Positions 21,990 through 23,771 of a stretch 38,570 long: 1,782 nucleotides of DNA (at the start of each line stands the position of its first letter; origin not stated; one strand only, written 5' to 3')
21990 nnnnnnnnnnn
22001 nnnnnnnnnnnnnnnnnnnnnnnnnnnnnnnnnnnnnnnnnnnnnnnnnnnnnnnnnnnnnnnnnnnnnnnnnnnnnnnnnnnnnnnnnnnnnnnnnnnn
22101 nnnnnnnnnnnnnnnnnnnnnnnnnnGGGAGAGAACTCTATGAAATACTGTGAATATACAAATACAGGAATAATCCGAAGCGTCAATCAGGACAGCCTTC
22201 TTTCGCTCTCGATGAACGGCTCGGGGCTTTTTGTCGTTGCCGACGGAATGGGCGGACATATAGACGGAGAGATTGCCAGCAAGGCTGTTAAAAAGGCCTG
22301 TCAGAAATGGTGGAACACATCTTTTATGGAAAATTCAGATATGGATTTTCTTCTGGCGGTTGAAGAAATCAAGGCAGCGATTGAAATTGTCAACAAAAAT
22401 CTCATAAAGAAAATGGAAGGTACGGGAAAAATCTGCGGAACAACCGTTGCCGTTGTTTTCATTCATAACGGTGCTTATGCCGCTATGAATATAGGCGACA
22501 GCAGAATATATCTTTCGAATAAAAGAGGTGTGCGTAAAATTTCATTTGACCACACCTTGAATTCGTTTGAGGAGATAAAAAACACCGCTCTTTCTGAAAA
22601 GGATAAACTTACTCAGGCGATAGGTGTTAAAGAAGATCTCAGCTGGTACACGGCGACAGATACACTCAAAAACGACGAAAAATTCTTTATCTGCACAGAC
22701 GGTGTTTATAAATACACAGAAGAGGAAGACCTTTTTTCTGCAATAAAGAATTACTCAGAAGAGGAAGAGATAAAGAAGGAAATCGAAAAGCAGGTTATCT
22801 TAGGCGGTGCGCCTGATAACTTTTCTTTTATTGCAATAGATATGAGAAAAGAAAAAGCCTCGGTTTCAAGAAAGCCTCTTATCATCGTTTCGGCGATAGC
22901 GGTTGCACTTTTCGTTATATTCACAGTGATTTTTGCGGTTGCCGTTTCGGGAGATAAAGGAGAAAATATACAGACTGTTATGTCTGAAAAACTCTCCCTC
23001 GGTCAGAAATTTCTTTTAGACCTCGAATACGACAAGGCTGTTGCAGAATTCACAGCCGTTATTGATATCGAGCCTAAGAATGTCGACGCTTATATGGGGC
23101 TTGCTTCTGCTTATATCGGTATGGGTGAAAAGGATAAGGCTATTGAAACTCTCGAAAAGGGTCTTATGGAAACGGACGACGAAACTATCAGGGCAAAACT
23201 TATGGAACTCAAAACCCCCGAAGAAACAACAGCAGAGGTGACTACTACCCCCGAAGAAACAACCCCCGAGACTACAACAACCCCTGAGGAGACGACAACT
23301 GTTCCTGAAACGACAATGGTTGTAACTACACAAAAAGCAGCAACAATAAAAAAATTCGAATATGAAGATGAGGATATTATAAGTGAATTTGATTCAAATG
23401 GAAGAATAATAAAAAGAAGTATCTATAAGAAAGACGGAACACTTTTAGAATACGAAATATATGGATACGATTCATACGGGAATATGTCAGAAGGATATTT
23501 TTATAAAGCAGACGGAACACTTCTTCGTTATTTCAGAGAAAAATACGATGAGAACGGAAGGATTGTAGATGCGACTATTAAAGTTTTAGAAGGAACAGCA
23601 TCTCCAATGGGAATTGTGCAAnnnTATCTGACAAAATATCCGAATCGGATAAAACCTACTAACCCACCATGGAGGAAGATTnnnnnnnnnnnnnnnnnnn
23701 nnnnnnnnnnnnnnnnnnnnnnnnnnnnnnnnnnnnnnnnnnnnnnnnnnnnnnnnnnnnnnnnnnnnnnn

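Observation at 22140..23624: PP2C phosphatase carries the same extracytoplasmic TPR-linker-YD module as the paralogue family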

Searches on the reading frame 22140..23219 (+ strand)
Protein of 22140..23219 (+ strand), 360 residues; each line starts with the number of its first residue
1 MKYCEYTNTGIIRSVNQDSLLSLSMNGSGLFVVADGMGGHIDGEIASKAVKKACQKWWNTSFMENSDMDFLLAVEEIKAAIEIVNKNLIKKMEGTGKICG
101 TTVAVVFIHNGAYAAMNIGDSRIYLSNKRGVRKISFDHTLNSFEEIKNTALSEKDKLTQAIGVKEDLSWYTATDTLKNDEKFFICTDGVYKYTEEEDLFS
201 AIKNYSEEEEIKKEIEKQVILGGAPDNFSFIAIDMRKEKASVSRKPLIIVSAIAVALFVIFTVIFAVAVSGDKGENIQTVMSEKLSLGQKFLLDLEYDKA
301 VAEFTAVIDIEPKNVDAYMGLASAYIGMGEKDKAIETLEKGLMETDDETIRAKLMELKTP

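Call 68: search_protein_representatives(protein=window:22140-23219:+)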
Query: 360 residues. Proteins with E-value up to 0.001 (for the whole library): 45655; up to 1e-10: 8228; up to 1e-30: 59. The best 150 are listed.
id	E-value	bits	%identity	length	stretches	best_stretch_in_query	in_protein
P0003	6.6e-228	771.7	99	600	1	1-360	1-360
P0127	6.0e-77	275.5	41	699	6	245-357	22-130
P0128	1.8e-71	257.5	37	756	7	276-358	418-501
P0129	2.2e-66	240.8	37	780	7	260-357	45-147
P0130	5.2e-65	236.3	40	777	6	236-357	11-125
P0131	1.4e-55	205.3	36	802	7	282-358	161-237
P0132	6.1e-54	199.9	33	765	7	257-354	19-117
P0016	4.0e-50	187.3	42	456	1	3-274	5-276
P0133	6.6e-48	180.1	39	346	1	3-285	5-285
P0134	1.3e-46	175.8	62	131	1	1-131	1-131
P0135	6.4e-46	173.5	37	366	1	2-356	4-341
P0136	1.6e-43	165.7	42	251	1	3-244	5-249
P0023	5.0e-42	160.7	42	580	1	3-239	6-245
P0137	1.6e-41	159.0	38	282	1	2-235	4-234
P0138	1.1e-40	156.4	36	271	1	6-262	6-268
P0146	3.0e-36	141.7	35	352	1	2-351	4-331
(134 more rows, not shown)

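Call 72: find_encoding_contigs(protein=P0146, flank=10000, max_places=1)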
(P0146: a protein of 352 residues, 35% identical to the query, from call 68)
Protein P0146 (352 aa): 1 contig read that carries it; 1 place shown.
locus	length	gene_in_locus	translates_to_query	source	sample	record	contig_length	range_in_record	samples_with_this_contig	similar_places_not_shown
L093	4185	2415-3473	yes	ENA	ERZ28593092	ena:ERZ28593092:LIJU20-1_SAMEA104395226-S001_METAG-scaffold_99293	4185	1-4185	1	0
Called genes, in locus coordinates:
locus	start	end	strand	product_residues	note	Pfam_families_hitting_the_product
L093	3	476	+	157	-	?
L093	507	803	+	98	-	PF13780:DUF4176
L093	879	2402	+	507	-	PF00092:VWA, PF13519:VWA_2, PF16697:Yop-YscD_cpl, PF00498:FHA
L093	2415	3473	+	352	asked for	PF13672:PP2C_2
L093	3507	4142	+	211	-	PF00069:Pkinase, PF07714:PK_Tyr_Ser-Thr, PF01636:APH (faint), PF03109:ABC1 (weak)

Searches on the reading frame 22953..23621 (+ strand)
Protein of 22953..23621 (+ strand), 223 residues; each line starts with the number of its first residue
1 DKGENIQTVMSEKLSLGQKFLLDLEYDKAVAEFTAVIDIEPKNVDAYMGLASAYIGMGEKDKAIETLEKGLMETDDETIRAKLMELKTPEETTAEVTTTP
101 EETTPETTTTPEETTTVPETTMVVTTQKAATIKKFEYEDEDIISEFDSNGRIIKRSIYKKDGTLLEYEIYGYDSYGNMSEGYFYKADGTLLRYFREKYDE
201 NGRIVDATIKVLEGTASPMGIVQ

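Call 47: predict_structure(alignment_id=A3)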
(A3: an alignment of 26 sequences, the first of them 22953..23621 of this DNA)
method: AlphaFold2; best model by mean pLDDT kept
length: 223 residues; sequences in the alignment: 26
mean_pLDDT: 74.9   pTM: 0.45
mean pLDDT of the five models: 74.9, 73.1, 72.9, 72.8, 72.3
residues with pLDDT >= 90: 88; 70-90: 59; 50-70: 23; < 50: 53
segments of 3 or more residues with pLDDT < 50: 1-12, 91-110, 112-126, 215-219
pLDDT, mean of each block of 10 residues (from residue 1): 39 54 72 90 91 89 94 92 81 41 42 38 45 89 91 95 95 93 92 89 87 55 49
secondary structure, 60 per line:
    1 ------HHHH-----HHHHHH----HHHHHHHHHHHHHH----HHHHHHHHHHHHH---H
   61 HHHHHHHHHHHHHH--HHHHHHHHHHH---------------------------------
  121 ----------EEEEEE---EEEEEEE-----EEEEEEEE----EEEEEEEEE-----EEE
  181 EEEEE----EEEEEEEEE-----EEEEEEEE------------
elements in order: H7-10 H16-21 H26-39 H44-56 H60-74 H77-87 E131-136 E140-146 E152-159 E164-172 E178-185 E190-198 E204-211

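Call 50: fold_search(model_id=the predicted structure, library=pdb)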
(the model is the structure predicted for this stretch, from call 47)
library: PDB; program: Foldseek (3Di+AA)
matches with E <= 10: 1433; with E <= 0.001: 15
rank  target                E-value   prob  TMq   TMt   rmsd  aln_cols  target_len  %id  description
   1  7qh9_DDD              7.7e-05  1.00  0.23  0.12   4.6        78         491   27  TarM(Se)_G117R-4RboP (released 2023-05-10)
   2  3cka_A                1.2e-04  1.00  0.19  0.15   8.4       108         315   17  The crystal structure of OspA mutant (released 2009-03-17)
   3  6kk9_D                1.3e-04  1.00  0.15  0.17  12.3       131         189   18  A Crystal structure of OspA mutant (released 2020-07-29)
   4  7qh9_CCC              1.4e-04  1.00  0.23  0.12   4.6        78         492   27  TarM(Se)_G117R-4RboP (released 2023-05-10)
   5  7qd7                  1.5e-04  1.00  0.24  0.12   4.6        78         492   27  TarM(Se)_G117R (released 2023-05-10)
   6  5ys7                  1.7e-04  1.00  0.18  0.14   8.3       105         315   16  Crystal structure of an OspA mutant (released 2018-11-14)
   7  8cp6_B                1.8e-04  1.00  0.31  0.07   2.4        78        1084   15  Type six secretion system exported effector 5 (Tse5) (released 2023-12-06)
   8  6vhh_A                4.1e-04  1.00  0.28  0.04   4.6        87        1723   16  Human Teneurin-2 and human Latrophilin-3 binary complex (released 2020-06-03)
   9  4r03                  4.8e-04  1.00  0.23  0.44   6.1        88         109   14  Crystal structure of a DUF3836 family protein (BDI_3222) from Parabacteroides distasonis ATCC 8503 at 1.50 A resolution (released 2014-08-27)
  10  4wac                  4.8e-04  1.00  0.22  0.11   4.9        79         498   18  Crystal Structure of TarM (released 2015-02-25)
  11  4x7r_A                5.1e-04  1.00  0.23  0.12   4.9        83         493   19  Crystal structure of S. aureus TarM G117R mutant in complex with Fondaparinux, alpha-GlcNAc-glycerol and UDP (released 2015-02-25)
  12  3cka_B                7.3e-04  1.00  0.20  0.15   7.0       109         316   16  The crystal structure of OspA mutant (released 2009-03-17)
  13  7vfo_A                7.3e-04  1.00  0.20  0.11   7.7       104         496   18  Crystal structure of SdgB (Phosphate-binding form) (released 2021-11-24)
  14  5z1o_A                7.3e-04  1.00  0.19  0.15   8.8       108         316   17  Crystal structure of an OspA mutant (released 2019-01-02)
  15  7vfn_A                9.3e-04  1.00  0.20  0.11   6.6       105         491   18  Crystal structure of SdgB (SD peptide-binding form) (released 2021-11-24)
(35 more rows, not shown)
